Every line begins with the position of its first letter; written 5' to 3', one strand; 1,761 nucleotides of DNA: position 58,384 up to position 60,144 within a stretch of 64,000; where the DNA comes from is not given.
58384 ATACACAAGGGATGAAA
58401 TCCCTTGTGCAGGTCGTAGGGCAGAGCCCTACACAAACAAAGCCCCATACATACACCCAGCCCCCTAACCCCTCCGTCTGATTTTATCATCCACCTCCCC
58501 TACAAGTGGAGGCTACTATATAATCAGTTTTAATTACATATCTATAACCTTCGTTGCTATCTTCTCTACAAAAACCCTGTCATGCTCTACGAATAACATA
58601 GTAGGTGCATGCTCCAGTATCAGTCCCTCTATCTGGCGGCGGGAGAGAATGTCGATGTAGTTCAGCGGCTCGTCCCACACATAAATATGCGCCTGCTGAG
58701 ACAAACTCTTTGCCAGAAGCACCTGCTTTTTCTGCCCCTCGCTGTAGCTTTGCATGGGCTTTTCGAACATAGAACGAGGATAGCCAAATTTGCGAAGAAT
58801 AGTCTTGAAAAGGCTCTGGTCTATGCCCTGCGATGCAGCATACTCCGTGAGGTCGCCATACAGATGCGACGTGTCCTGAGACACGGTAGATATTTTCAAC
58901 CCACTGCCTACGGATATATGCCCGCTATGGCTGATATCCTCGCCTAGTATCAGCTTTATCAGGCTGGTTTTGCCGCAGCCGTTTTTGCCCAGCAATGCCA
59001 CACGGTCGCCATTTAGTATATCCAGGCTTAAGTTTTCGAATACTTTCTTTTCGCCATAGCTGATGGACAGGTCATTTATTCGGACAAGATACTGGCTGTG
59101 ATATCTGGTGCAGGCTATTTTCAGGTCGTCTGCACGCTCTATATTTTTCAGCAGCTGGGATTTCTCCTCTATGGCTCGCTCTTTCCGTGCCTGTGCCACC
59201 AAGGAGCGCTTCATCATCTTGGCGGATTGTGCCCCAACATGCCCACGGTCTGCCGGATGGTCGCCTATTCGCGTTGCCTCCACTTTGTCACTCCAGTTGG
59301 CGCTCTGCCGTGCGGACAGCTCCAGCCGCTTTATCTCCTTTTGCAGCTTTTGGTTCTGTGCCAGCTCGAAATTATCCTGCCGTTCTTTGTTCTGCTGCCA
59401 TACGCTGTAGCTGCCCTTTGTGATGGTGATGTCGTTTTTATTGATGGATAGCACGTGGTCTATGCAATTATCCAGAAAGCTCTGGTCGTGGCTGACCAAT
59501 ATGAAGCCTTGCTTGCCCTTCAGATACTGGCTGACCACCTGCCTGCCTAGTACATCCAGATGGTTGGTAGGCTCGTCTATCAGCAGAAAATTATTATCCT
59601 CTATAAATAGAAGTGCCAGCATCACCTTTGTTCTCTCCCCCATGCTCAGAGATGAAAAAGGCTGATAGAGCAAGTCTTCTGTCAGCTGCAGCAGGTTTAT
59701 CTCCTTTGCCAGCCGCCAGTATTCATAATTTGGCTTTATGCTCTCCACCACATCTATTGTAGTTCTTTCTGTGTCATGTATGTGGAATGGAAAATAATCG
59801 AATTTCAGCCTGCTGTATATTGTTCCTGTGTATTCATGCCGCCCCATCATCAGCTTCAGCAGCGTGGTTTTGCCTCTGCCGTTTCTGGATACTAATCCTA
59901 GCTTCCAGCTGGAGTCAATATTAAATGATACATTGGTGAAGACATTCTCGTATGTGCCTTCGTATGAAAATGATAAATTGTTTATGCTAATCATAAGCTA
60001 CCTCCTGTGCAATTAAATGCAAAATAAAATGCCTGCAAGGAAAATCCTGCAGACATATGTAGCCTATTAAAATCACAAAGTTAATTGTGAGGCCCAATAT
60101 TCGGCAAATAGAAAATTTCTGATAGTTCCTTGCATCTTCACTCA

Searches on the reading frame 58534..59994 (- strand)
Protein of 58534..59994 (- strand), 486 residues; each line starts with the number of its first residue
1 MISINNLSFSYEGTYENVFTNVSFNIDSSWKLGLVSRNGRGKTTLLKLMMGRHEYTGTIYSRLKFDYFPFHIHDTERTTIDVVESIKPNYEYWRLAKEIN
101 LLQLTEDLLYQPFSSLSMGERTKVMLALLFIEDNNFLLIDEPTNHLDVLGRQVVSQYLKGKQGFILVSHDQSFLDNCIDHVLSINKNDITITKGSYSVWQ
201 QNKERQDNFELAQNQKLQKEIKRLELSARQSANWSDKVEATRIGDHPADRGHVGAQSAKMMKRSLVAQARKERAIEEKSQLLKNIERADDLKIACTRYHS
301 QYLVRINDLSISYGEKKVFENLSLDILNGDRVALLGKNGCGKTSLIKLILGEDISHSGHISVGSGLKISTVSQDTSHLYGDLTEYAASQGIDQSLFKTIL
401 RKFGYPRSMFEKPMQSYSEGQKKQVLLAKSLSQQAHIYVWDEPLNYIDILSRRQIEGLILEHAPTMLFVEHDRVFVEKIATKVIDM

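Call 6: search_protein_families(library=ncbifam, proteins=[window:58534-59994:-], max_evalue=0.00001)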
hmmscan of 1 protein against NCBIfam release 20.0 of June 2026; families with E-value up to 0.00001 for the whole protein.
window:58534-59994:- (486 aa): 180 families (the best 25 are shown)
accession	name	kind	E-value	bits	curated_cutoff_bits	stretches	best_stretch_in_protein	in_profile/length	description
NF000167.2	ABCF_Lsa_all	exception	3.5e-202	672.7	750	1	1-485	3-491/492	Lsa family ABC-F type ribosomal protection protein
NF000355.4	ribo_prot_ABC_F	equivalog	1.4e-134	449.7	380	1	3-485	2-498/499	ribosomal protection-like ABC-F family protein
NF000170.2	ABCF_Vga_all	exception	6.1e-76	256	725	2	163-485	127-452/521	Vga family ABC-F type ribosomal protection protein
NF000169.2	ABCF_Sal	exception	8.8e-66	222.7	725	1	98-482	113-497/542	Sal family ABC-F type ribosomal protection protein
NF043038.1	ABCF_CplR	exception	1.1e-60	205.8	780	2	161-485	142-468/544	ABC-F type ribosomal protection protein CplR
NF050005.1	ABC_ATPase_Uup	equivalog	1.4e-58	198.6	900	2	290-483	306-507/636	ATP-binding cassette ATPase Uup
NF000168.2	ABCF_Msr_all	exception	2.2e-58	198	680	1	5-483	9-475/487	Msr family ABC-F type ribosomal protection protein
NF008775.0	PRK11819.1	equivalog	8.3e-58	196.3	599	2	267-485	288-514/556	energy-dependent translational throttle protein EttA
TIGR03719.1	ABC_ABC_ChvD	subfamily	7.1e-57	193.2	806.75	1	111-484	157-511/552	energy-dependent translational throttle protein EttA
NF011646.0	PRK15064.1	equivalog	9.7e-54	182.7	762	3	301-486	317-508/530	ABC-F family ATPase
NF008358.0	PRK11147.1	equivalog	1.2e-53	182.3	936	2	285-482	301-506/635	ABC transporter ATP-binding protein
NF007921.0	PRK10636.1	equivalog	7.7e-49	166.5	917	2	98-477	132-491/638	ABC transporter ATP-binding protein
NF000514.1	ABCF_OptrA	exception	8.6e-47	159.8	1450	2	15-218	357-564/655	ABC-F type ribosomal protection protein OptrA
NF045691.1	ABCF_VgaF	exception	1.2e-41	142.8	975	2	165-481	128-447/459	ABC-F type ribosomal protection protein Vga(F)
NF009945.0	PRK13409.1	equivalog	5.5e-38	131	469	2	299-484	337-526/592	ribosome biogenesis/translation initiation ATPase RLI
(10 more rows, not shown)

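Call 7: search_solved_structures(query=window:58534-59994:-, max_evalue=1e-10)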
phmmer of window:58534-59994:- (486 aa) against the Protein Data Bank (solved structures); distinct sequences matched with E-value up to 1e-10: 110 (the best 60 are shown).
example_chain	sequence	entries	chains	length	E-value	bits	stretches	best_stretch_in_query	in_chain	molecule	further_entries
7nhk_0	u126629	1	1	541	2.5e-123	415.7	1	2-484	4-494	ABC-F type ribosomal protection protein Lsa(A)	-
8buu_9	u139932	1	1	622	8.1e-60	206.3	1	110-483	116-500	ExpZ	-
6ha8_V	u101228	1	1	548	1.3e-53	185.9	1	111-481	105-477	Nucleotide-binding protein ExpZ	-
9nlj_U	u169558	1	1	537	2.2e-46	162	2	88-383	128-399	Uup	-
9nlh_H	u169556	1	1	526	1.4e-45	159.4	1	96-473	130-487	YheS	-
3j5s_D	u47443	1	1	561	1.6e-45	159.2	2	302-485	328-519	Energy-dependent translational throttle A (EttA)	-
4fin_A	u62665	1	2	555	1.8e-45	159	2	302-485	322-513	EttA (YjjK) ABCF family protein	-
7p48_6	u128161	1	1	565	2e-44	155.5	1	98-483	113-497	ABC-F type ribosomal protection protein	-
9nlb_E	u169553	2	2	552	3.8e-44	154.6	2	301-485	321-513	Energy-dependent translational throttle protein EttA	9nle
9nl5_E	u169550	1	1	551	3.9e-44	154.6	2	301-485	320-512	EttA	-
7msc_x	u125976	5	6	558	5.7e-44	154.1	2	284-483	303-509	Energy-dependent translational throttle protein EttA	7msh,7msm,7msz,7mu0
9njf_Y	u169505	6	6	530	1.2e-43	153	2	306-485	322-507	Probable ATP-binding protein YbiT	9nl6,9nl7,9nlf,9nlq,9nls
5zlu_EE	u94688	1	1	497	5.9e-43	150.7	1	115-483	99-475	Macrolide efflux protein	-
7nhl_0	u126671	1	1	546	9.9e-43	150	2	114-405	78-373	Lincosamide-streptogramin A resistance protein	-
9vvi_W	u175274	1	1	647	1.5e-42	149.4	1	96-217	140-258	Probable ATP-binding protein YheS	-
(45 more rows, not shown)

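Call 9: find_related_loci(query=window:58534-59994:-, collection=genome_contigs, flank=1500)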
Query window:58534-59994:- (486 aa) in genome_contigs; peptide patterns used: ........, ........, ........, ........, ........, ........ (x = any residue, [..] = any of these).
600 stretches matched a pattern (row limit reached: there are more); 503 encode a relative of the query (tblastn E <= 1e-3); the best 80 are kept; 80 distinct loci.
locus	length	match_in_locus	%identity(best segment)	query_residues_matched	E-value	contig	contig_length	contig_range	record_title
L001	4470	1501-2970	54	1-486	0e+0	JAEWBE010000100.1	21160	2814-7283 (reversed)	MAG: Bacillota bacterium isolate OH_PBB_24 k127_1678378, whole genome shotgun sequence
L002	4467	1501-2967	54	2-486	0e+0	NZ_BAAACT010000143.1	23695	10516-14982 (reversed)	Faecalicatena contorta strain JCM 6483 sequence143, whole genome shotgun sequence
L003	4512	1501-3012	54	1-486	0e+0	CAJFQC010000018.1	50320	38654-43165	uncultured Ruminococcus sp. isolate Chicken_1_mag_90 genome assembly, contig: MAGpy_11413_1_idba_bin_90_fascaffold_752,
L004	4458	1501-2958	53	1-486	0e+0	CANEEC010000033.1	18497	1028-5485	MAG TPA_asm: uncultured Clostridia bacterium isolate SRR18439535_bin.31_metawrap_v1.3_MAG genome assembly, contig: NODE.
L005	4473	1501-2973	54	1-486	0e+0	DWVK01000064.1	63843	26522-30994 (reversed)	MAG TPA_asm: Candidatus Mediterraneibacter caccogallinarum isolate ChiHcolR18-251 ChiHcolR18__C163659_L63843_SAMN0801002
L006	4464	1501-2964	54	1-486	0e+0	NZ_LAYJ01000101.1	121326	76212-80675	Christensenella hongkongensis strain HKU16 2806ref_2ab_c6, whole genome shotgun sequence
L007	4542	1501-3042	52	1-484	5e-180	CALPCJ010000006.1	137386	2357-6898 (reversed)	Senimuribacter sp. DSM 106208 isolate Eubacteriaceae_gen_nov1_DSM106208 genome assembly, contig: NODE_6_length_137386_co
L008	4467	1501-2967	52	1-486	2e-179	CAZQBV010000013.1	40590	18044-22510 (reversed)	MAG TPA_asm: uncultured Christensenella sp. isolate SRP242652_co4_64 genome assembly, contig: NODE_537_length_40590_cov_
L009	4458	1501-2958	53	1-479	4e-178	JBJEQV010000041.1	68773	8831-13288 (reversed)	MAG: Porcipelethomonas sp. isolate LOHA42_bin.032 NODE_206_length_68773_cov_10.241101, whole genome shotgun sequence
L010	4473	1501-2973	52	2-486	5e-178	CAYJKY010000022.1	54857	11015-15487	MAG TPA_asm: uncultured Oscillospiraceae bacterium isolate ERP123703_co3_287 genome assembly, contig: NODE_567_length_54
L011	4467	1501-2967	53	1-482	1e-177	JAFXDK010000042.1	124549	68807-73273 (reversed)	MAG: Ruminococcus sp. isolate RGIG6314 Sheep_Rectum-3__c1225, whole genome shotgun sequence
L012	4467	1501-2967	52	1-482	3e-174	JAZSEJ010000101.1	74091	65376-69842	MAG: Ruminococcus sp. isolate T1900044591_TS20190057.MAGScoT_cleanbin_000004 SGB_632_k141_1799017, whole genome shotgun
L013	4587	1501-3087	49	2-486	2e-174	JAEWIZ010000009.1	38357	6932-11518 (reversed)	MAG: Bacillota bacterium isolate OH_PBrB_133 k127_107003, whole genome shotgun sequence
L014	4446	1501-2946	52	1-484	7e-174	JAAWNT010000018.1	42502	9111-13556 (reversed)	MAG: Clostridiales bacterium isolate ABMPRH_110_1 SL341409_scaffold_1287, whole genome shotgun sequence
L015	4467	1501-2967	52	1-482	1e-172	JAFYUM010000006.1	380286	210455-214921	MAG: Ruminococcus sp. isolate RGIG7433 Water_buffalos_Colon-1__c54880, whole genome shotgun sequence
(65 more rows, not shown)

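Call 10: find_homologous_proteins(query=window:58534-59994:-, max_evalue=1e-50)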
Query window:58534-59994:- (486 aa): 7967 proteins with E <= 1e-50 among 8000 candidates; the best 120 are listed.
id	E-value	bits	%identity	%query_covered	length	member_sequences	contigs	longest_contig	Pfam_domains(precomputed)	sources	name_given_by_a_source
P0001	0.0e+0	1084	100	100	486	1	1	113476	PF00005.34,PF02463.26,PF13304.13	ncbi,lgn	ncbi:MAG: ribosomal protection-like ABC-F family protein [Eubacteriales bacterium]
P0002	7.2e-245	831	75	100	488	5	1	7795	PF00005.34,PF02463.26,PF13304.13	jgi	-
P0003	2.5e-240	816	74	100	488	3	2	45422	PF00005.34,PF02463.26,PF13304.13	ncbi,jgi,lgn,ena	-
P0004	1.0e-237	808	73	100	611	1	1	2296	PF00005.34,PF02463.26,PF13304.13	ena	-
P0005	2.2e-236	803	75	100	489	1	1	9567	PF00005.34,PF02463.26,PF13304.13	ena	-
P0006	1.4e-232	791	71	100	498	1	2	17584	PF00005.34,PF02463.26,PF13304.13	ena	-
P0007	1.7e-230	784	71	100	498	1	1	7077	PF00005.34,PF02463.26,PF13304.13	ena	-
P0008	2.0e-229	780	71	100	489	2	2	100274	PF00005.34,PF02463.26,PF13304.13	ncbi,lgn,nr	ncbi:MAG: ABC-F type ribosomal protection protein [Clostridia bacterium]|nr:ABC-F type ribosomal pro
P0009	9.0e-227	772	70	100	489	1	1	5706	PF00005.34,PF02463.26,PF13304.13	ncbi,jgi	-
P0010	1.4e-206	705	63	100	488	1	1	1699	PF00005.34,PF02463.26,PF13304.13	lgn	-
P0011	7.7e-205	699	62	100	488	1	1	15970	PF07693.21,PF00005.34,PF13175.13,PF00350.30,PF13401.13,PF03193.23,PF02463.26,PF13304.13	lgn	-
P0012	1.8e-203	695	61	100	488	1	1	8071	PF00005.34,PF02463.26,PF13304.13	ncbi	-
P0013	4.7e-200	683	61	100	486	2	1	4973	PF07693.21,PF00005.34,PF13175.13,PF02367.24,PF13401.13,PF02463.26,PF13304.13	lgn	-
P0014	5.1e-199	680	61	100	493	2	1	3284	PF00005.34,PF02463.26,PF13304.13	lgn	-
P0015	2.8e-198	678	62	100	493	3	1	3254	PF00005.34,PF13304.13,PF12848.14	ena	-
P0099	6.4e-188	643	58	100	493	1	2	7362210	PF00005.34,PF13555.13,PF02463.26,PF13304.13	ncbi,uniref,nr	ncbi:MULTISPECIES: Lsa family ABC-F type ribosomal protection protein [Bacillales]|uniref:Lsa family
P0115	1.8e-187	642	56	100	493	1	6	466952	PF07693.21,PF00005.34,PF13555.13,PF02463.26,PF13304.13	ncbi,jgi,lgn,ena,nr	ncbi:MAG: Lsa family ABC-F type ribosomal protection protein [Veillonellaceae bacterium]|jgi:lincosa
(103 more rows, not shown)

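Call 12: find_encoding_contigs(protein=P0003, flank=1500, max_places=3)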
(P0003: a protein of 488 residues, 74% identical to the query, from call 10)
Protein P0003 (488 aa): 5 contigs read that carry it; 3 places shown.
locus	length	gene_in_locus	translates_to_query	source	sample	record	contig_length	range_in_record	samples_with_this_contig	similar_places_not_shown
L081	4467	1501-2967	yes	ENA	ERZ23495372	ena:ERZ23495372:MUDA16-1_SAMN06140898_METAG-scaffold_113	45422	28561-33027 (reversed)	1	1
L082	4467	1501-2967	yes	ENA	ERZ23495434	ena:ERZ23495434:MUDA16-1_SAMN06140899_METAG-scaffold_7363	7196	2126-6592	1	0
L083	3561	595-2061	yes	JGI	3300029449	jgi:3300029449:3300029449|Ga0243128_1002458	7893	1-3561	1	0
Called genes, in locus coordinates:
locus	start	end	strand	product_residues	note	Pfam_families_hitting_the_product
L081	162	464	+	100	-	PF05154:TM2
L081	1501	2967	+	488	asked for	PF02463:SMC_N (weak), PF00005:ABC_tran, PF13304:AAA_21 (faint), PF00005:ABC_tran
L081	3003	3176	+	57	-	-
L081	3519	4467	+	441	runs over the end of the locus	PF13375:RnfC_N, PF01512:Complex1_51K, PF10531:SLBB, PF00037:Fer4 (faint), PF12838:Fer4_7, PF13183:Fer4_8 (weak), PF13187:Fer4_9 (weak), PF13237:Fer4_10, +3 more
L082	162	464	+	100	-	PF05154:TM2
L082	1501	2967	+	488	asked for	PF02463:SMC_N (weak), PF00005:ABC_tran, PF13304:AAA_21 (faint), PF00005:ABC_tran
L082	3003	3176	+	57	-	-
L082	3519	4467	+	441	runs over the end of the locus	PF13375:RnfC_N, PF01512:Complex1_51K, PF10531:SLBB, PF00037:Fer4 (faint), PF12838:Fer4_7, PF13183:Fer4_8 (weak), PF13187:Fer4_9 (weak), PF13237:Fer4_10, +3 more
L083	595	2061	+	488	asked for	PF02463:SMC_N (weak), PF00005:ABC_tran, PF13304:AAA_21 (faint), PF00005:ABC_tran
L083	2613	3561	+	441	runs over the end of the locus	PF13375:RnfC_N, PF01512:Complex1_51K, PF10531:SLBB, PF00037:Fer4 (faint), PF12838:Fer4_7, PF13183:Fer4_8 (weak), PF13187:Fer4_9 (weak), PF13237:Fer4_10, +3 more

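Call 13: find_encoding_contigs(protein=P0008, flank=1500, max_places=3)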
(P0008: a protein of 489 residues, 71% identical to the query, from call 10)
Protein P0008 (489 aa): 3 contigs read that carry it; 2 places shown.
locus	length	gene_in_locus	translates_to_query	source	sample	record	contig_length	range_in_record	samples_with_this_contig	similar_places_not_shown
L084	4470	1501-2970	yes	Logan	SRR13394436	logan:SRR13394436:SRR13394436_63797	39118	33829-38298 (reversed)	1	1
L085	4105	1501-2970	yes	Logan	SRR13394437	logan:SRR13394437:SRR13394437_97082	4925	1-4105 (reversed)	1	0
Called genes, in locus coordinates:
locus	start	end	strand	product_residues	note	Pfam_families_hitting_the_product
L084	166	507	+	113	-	PF13240:Zn_Ribbon_1 (weak), PF13248:Zn_ribbon_3 (faint), PF05154:TM2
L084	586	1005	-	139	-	PF00903:Glyoxalase (weak)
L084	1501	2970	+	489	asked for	PF02463:SMC_N (faint), PF00005:ABC_tran, PF13304:AAA_21 (faint), PF00005:ABC_tran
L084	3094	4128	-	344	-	-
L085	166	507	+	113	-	PF13240:Zn_Ribbon_1 (weak), PF13248:Zn_ribbon_3 (faint), PF05154:TM2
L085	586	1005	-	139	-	PF00903:Glyoxalase (weak)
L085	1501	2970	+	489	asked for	PF02463:SMC_N (faint), PF00005:ABC_tran, PF13304:AAA_21 (faint), PF00005:ABC_tran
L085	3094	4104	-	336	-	?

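Call 14: find_encoding_contigs(protein=P0002, flank=1500, max_places=3)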
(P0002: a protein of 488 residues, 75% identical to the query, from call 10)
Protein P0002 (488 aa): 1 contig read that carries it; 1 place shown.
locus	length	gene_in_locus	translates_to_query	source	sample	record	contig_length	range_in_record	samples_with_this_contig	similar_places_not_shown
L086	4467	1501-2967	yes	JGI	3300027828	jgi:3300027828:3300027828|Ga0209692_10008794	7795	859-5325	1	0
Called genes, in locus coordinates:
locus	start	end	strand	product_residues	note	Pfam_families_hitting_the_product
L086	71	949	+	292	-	PF12844:HTH_19, PF13560:HTH_31 (weak), PF01381:HTH_3, PF13443:HTH_26 (faint)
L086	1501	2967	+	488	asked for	PF02463:SMC_N (weak), PF00005:ABC_tran, PF13304:AAA_21 (faint), PF00005:ABC_tran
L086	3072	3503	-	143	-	PF12663:DUF3788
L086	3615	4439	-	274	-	PF12663:DUF3788, PF12675:DUF3795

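Call 15: find_encoding_contigs(protein=P0005, flank=1500, max_places=2)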
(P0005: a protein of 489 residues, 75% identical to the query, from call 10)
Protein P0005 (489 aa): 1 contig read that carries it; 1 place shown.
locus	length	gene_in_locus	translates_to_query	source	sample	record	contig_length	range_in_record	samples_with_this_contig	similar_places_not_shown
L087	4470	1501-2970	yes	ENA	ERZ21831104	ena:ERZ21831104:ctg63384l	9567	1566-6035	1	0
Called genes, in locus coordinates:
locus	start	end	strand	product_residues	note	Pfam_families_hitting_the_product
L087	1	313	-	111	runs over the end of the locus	PF18902:DUF5658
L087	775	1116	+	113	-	PF05154:TM2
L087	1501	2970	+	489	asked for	PF02463:SMC_N (weak), PF00005:ABC_tran, PF13304:AAA_21 (faint), PF00005:ABC_tran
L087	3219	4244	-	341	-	PF04607:RelA_SpoT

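Call 16: find_encoding_contigs(protein=P0006, flank=1500, max_places=2)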
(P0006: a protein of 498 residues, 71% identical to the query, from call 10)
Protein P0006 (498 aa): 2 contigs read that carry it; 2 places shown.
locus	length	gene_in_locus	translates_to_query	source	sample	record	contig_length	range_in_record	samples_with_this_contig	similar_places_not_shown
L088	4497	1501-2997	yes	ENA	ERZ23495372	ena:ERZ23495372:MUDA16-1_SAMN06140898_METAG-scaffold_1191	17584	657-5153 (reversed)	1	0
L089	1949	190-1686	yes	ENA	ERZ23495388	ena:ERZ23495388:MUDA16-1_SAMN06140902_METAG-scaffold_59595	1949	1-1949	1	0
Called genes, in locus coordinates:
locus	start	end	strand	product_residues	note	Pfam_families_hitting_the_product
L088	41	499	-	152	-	PF06983:3-dmu-9_3-mt (weak), PF00903:Glyoxalase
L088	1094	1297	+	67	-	-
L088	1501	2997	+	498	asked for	PF02463:SMC_N (faint), PF00005:ABC_tran, PF13304:AAA_21 (faint), PF00005:ABC_tran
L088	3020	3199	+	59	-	-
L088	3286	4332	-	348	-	-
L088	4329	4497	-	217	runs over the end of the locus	PF04542:Sigma70_r2, PF08281:Sigma70_r4_2 (weak)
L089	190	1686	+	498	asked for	PF02463:SMC_N (faint), PF00005:ABC_tran, PF13304:AAA_21 (faint), PF00005:ABC_tran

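Call 17: find_encoding_contigs(protein=P0009, flank=1500, max_places=2)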
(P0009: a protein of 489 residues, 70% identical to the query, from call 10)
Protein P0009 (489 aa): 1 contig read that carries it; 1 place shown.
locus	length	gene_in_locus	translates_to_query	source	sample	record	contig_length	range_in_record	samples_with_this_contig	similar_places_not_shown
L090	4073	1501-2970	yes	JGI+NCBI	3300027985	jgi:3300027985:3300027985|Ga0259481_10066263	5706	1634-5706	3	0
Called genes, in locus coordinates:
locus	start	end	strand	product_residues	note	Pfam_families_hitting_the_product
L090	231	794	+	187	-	PF14278:TetR_C_8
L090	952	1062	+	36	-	-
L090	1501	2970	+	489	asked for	PF02463:SMC_N (faint), PF00005:ABC_tran, PF13304:AAA_21 (faint), PF00005:ABC_tran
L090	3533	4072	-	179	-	?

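Call 18: find_encoding_contigs(protein=P0007, flank=1500, max_places=2)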
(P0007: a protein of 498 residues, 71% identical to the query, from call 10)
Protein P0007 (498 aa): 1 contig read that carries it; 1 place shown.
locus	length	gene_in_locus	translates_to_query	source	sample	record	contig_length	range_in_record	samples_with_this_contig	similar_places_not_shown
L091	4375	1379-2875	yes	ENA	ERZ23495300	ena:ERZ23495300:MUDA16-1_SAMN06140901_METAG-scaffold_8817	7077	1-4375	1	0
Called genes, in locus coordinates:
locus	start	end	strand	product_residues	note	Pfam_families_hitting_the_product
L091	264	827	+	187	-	PF14278:TetR_C_8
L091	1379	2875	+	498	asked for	PF02463:SMC_N (faint), PF00005:ABC_tran, PF13304:AAA_21 (faint), PF00005:ABC_tran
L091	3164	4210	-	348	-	-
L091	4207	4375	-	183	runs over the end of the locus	PF04542:Sigma70_r2, PF08281:Sigma70_r4_2 (weak)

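Call 25: find_encoding_contigs(protein=P0011, flank=1500, max_places=2)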
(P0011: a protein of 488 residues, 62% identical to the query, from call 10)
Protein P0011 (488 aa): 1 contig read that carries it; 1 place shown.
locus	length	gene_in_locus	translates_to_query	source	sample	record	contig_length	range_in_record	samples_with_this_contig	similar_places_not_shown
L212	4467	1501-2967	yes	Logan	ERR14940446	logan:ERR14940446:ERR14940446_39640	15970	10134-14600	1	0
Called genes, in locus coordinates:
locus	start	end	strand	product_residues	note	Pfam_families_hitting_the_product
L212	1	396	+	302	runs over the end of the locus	PF27111:Rv1352 (faint)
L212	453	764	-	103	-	PF05987:DUF898 (faint)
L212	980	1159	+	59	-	PF20097:DUF6487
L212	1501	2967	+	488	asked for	PF03193:RsgA_GTPase (faint), PF00005:ABC_tran, PF02463:SMC_N (faint), PF07693:KAP_NTPase (faint), PF13175:AAA_15 (faint), PF00350:Dynamin_N (faint), PF13304:AAA_21 (faint), PF00005:ABC_tran, +1 more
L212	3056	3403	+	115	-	PF03860:Csp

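Call 26: find_encoding_contigs(protein=P0012, flank=1500, max_places=2)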
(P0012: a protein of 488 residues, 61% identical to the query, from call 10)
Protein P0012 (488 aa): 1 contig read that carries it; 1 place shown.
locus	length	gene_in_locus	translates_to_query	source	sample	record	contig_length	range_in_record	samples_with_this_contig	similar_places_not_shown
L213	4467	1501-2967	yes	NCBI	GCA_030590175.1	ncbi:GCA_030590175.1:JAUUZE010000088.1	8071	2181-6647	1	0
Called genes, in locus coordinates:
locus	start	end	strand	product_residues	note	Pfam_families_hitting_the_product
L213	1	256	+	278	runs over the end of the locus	PF02353:CMAS, PF03848:TehB (weak), PF13489:Methyltransf_23, PF01209:Ubie_methyltran, PF13847:Methyltransf_31, PF08241:Methyltransf_11, PF08242:Methyltransf_12, PF13649:Methyltransf_25, +1 more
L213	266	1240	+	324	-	PF01209:Ubie_methyltran, PF05219:DREV, PF13489:Methyltransf_23, PF05958:tRNA_U5-meth_tr, PF13847:Methyltransf_31, PF08241:Methyltransf_11, PF08242:Methyltransf_12, PF13649:Methyltransf_25, +1 more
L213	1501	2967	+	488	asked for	PF00005:ABC_tran, PF02463:SMC_N (faint), PF13304:AAA_21 (faint), PF00005:ABC_tran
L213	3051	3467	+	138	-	PF00583:Acetyltransf_1, PF13673:Acetyltransf_10, PF13508:Acetyltransf_7, PF08445:FR47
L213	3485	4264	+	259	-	PF01209:Ubie_methyltran, PF13649:Methyltransf_25, PF13847:Methyltransf_31, PF08241:Methyltransf_11, PF08242:Methyltransf_12 (faint)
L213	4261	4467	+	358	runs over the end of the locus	PF01208:URO-D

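Call 27: find_encoding_contigs(protein=P0013, flank=1500, max_places=2)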
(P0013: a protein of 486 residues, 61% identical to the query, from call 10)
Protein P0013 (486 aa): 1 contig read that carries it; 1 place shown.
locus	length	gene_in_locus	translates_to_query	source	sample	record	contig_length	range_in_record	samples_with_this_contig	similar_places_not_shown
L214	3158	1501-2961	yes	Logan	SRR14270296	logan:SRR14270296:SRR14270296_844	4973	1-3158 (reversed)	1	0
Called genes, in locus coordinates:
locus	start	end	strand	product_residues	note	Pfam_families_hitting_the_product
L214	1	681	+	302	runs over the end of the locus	PF27111:Rv1352 (faint)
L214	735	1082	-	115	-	PF05987:DUF898 (weak)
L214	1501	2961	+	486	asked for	PF00005:ABC_tran, PF02367:TsaE (faint), PF02463:SMC_N (faint), PF07693:KAP_NTPase (faint), PF13175:AAA_15 (faint), PF13304:AAA_21 (faint), PF13401:AAA_22 (faint), PF00005:ABC_tran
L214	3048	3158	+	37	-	?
